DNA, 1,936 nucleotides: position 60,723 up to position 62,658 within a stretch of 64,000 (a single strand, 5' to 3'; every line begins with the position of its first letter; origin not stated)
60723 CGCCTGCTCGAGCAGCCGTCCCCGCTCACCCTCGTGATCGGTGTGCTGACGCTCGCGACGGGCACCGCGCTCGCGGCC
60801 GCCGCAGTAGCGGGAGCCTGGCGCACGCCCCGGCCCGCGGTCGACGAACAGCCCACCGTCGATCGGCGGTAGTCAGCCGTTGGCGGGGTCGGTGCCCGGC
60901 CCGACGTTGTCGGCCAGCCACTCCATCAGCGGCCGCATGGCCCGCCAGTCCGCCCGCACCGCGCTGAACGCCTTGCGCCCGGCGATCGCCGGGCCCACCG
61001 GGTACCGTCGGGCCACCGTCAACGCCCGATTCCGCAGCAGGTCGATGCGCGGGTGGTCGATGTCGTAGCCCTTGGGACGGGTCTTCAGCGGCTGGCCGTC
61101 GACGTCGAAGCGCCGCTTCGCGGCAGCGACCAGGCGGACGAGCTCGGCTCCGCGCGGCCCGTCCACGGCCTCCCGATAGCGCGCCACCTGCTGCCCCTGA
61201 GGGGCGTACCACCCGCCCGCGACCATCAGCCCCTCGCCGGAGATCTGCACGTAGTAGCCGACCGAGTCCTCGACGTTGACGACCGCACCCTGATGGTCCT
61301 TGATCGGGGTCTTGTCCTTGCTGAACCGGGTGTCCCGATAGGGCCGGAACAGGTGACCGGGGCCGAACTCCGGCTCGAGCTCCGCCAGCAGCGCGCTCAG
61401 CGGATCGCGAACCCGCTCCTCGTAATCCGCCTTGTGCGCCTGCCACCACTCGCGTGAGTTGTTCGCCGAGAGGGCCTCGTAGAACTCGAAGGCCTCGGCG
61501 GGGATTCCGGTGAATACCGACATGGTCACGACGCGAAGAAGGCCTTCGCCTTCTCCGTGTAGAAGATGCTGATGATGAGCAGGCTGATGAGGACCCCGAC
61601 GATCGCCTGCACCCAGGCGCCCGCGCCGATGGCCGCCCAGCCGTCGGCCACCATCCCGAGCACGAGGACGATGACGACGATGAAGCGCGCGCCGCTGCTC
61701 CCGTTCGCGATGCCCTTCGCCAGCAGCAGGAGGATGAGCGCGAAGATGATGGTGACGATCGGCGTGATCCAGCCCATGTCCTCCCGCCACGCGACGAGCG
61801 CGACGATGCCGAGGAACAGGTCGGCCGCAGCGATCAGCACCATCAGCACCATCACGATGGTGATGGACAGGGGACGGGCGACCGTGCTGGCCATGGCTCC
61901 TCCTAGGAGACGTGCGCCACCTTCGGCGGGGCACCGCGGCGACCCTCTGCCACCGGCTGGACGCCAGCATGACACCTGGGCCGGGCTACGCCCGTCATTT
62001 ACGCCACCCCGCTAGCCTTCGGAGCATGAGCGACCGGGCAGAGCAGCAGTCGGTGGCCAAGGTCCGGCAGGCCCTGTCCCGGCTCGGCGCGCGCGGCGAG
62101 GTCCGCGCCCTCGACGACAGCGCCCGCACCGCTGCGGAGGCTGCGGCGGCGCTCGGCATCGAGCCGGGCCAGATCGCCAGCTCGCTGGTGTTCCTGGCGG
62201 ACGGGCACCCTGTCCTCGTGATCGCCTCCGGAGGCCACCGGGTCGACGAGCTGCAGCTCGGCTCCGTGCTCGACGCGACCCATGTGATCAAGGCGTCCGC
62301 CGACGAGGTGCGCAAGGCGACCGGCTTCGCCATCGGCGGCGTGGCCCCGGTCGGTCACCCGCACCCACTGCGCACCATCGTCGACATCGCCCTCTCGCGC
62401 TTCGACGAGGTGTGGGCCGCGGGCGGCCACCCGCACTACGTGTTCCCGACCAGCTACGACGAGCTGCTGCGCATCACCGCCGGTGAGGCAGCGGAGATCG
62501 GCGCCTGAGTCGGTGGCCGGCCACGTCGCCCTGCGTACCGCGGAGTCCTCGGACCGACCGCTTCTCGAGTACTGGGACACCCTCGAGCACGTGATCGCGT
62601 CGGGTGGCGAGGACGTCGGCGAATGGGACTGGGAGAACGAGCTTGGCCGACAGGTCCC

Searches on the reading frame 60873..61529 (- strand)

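Call 86: search_protein_families(library=pfam, proteins=[window:60873-61529:-], max_evalue=0.0001)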
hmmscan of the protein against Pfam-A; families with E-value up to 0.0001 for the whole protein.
window:60873-61529:- (218 aa): 1 family
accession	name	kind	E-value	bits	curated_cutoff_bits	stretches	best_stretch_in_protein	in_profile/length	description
PF09365.15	DUF2461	-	2.9e-50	171.5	22.8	1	12-204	1-208/208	Conserved hypothetical protein (DUF2461)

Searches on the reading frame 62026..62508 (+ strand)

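Call 86: search_protein_families(library=pfam, proteins=[window:62026-62508:+], max_evalue=0.0001)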
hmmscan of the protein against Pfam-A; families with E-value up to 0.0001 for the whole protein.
window:62026-62508:+ (160 aa): 1 family
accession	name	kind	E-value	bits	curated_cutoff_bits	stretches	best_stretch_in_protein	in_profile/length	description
PF04073.20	tRNA_edit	-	1.8e-25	89.8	25.5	1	32-149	3-122/123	Aminoacyl-tRNA editing domain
